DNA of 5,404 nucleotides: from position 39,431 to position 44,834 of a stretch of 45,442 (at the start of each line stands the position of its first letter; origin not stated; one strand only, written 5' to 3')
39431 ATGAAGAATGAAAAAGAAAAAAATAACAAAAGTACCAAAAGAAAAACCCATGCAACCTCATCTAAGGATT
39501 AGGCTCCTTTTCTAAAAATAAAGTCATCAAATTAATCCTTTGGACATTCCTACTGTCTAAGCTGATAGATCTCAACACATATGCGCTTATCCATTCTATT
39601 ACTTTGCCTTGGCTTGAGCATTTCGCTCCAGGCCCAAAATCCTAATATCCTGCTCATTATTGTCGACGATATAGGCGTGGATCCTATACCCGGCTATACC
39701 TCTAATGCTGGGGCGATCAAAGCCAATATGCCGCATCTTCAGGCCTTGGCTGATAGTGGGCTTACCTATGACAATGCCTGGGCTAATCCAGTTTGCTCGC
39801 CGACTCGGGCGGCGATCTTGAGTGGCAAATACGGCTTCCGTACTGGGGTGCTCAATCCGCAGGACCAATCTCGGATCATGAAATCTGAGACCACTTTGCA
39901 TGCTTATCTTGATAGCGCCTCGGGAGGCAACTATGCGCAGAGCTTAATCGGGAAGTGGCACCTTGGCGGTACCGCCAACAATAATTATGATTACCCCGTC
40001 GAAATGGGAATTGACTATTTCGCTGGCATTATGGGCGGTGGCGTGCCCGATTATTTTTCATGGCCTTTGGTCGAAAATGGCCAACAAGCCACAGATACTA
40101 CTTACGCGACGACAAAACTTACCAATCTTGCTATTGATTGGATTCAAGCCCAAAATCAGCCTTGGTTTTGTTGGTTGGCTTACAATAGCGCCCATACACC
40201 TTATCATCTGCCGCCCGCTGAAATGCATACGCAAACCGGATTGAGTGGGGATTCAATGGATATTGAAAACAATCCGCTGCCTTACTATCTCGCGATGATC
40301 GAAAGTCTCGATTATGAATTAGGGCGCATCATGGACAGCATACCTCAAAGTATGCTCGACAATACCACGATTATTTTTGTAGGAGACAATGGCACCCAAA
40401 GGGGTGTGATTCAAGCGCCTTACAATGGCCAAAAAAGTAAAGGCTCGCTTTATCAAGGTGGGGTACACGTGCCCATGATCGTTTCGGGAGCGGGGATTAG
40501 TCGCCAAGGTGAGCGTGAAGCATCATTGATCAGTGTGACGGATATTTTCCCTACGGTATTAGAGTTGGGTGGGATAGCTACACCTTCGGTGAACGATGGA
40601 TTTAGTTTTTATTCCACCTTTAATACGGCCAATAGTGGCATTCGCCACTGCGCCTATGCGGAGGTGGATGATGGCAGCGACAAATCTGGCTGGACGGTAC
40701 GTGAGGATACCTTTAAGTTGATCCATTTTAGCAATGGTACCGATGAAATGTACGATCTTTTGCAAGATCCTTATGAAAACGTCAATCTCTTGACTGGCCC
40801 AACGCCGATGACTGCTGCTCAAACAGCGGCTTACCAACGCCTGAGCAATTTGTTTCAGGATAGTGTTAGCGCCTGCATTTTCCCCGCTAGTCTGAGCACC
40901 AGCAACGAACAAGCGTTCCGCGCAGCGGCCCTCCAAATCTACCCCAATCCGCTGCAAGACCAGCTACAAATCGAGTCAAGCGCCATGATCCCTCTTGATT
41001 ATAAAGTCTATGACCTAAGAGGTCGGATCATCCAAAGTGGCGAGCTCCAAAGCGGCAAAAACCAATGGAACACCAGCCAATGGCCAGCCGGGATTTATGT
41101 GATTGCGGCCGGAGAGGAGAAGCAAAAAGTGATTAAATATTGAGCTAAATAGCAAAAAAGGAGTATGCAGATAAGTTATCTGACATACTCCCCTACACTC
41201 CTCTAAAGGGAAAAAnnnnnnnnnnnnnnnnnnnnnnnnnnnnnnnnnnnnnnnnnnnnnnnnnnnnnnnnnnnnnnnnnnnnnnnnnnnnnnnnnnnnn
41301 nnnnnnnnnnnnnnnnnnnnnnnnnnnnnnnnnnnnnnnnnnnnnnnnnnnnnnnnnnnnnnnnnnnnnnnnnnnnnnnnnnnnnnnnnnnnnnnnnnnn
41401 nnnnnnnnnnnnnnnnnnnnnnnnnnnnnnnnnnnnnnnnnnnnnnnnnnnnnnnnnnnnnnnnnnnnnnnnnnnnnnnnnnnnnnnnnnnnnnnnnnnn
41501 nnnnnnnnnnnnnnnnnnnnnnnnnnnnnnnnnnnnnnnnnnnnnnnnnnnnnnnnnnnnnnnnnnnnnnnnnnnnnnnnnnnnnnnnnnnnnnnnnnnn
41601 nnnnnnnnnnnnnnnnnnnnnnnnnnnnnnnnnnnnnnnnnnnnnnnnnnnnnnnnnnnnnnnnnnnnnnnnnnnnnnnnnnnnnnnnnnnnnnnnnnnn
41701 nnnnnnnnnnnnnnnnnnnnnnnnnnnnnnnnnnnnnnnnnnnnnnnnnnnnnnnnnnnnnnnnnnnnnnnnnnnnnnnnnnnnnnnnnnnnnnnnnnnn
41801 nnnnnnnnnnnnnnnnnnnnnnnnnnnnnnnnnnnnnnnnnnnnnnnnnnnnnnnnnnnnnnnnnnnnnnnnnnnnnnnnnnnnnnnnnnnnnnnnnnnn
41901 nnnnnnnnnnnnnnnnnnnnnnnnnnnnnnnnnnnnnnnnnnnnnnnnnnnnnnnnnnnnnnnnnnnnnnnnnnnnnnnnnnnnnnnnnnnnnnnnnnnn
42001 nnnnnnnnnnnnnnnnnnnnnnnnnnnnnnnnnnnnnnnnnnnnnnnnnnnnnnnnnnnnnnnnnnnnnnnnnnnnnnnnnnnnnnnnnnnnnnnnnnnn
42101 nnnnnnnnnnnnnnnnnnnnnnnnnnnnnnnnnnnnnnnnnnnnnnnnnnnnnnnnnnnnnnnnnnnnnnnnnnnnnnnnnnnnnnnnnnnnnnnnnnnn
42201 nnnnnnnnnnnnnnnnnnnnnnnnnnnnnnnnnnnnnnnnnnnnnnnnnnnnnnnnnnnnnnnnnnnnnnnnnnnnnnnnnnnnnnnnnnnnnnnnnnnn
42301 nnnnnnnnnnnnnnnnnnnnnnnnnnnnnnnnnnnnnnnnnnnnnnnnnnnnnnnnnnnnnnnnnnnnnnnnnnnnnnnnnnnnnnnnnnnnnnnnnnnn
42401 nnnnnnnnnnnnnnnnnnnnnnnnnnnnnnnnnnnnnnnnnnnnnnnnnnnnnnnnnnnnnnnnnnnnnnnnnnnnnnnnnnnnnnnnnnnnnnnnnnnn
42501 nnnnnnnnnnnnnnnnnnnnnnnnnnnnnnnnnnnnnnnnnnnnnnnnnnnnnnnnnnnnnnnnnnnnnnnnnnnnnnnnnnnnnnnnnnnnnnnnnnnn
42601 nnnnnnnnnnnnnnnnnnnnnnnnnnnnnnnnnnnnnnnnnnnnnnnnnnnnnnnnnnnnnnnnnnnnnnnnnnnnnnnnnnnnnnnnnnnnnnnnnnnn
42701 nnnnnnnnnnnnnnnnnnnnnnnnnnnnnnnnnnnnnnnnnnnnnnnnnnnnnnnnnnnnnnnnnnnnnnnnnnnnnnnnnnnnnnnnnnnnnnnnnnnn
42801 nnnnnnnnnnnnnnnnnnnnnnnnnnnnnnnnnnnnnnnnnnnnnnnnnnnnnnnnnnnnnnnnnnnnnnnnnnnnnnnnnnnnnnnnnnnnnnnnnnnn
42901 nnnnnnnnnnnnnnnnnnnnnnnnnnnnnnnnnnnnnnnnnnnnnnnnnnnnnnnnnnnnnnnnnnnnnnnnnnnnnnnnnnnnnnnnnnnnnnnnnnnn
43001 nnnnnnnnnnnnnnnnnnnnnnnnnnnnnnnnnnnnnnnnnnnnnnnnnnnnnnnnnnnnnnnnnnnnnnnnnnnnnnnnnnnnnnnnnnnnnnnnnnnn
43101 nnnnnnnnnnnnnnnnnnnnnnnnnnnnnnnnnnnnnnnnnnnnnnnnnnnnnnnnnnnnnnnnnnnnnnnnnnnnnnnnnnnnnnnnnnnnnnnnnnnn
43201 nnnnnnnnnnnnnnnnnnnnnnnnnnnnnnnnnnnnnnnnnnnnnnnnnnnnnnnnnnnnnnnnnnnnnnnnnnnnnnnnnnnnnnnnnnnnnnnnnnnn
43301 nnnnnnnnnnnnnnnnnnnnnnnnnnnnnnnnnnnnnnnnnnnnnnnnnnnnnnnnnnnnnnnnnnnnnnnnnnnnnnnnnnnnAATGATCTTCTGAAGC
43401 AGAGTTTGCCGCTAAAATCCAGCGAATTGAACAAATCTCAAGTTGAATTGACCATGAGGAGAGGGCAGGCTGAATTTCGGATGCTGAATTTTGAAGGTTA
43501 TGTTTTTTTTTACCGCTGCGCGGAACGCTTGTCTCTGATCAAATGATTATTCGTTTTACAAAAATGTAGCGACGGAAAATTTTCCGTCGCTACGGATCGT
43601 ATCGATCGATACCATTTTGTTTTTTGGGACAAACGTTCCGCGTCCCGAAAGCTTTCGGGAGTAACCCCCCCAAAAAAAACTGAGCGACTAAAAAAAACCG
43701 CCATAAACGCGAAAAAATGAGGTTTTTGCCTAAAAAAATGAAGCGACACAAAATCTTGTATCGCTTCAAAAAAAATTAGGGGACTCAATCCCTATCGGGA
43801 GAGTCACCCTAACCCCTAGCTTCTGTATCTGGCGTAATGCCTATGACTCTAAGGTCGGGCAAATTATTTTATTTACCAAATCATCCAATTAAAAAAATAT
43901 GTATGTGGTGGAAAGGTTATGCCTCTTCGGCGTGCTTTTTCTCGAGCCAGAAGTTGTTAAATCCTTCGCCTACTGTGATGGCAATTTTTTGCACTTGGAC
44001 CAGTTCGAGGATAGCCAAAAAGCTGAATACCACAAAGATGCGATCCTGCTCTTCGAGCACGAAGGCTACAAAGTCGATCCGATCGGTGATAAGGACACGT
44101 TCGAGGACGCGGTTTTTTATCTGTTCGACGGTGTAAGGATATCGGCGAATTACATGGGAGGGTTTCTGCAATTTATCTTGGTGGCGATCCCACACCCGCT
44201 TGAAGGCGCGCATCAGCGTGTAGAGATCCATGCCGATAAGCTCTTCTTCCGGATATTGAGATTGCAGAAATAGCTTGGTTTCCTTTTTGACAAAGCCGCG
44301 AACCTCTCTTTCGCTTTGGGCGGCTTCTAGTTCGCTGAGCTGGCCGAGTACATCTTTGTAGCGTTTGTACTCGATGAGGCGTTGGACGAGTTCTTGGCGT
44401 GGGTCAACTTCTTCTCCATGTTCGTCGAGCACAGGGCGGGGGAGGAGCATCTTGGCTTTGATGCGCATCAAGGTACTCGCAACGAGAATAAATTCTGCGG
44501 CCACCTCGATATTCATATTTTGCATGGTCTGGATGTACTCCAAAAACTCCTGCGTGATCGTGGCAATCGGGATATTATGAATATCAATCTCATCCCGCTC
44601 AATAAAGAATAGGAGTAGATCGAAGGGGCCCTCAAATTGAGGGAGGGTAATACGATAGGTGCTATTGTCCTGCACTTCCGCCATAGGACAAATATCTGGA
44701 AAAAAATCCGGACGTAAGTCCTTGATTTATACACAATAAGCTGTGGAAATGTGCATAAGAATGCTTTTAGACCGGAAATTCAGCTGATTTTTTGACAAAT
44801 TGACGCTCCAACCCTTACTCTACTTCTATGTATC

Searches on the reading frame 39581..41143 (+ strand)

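Call 30: search_protein_families(library=pfam, proteins=[window:39581-41143:+], max_evalue=0.00001)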
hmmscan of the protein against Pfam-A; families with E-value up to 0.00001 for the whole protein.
window:39581-41143:+ (520 aa): 3 families
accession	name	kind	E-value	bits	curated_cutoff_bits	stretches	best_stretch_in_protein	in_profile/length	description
PF00884.28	Sulfatase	-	1.5e-44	152.9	25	1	21-332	1-301/301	Sulfatase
PF16347.10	SGSH_C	-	1.9e-11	44.8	29.3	1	287-415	8-142/154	N-sulphoglucosamine sulphohydrolase, C-terminal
PF18962.6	Por_Secre_tail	-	2.5e-11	44.2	27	1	453-518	1-70/75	Secretion system C-terminal sorting domain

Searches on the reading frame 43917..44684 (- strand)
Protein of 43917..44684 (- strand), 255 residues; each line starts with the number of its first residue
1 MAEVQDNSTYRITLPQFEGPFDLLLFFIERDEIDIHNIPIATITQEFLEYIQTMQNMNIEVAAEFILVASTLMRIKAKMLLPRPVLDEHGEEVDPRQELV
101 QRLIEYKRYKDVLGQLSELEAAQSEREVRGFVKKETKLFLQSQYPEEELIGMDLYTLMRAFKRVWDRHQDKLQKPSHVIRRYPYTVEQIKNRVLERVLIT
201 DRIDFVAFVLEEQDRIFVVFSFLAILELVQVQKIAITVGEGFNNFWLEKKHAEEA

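Call 30: search_protein_families(library=pfam, proteins=[window:43917-44684:-], max_evalue=0.00001)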
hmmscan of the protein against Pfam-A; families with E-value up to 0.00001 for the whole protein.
window:43917-44684:- (255 aa): 1 family
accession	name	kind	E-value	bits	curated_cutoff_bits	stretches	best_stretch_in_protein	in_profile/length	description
PF02616.19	SMC_ScpA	-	8.3e-30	104.9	24.6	1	28-241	2-223/232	Segregation and condensation protein ScpA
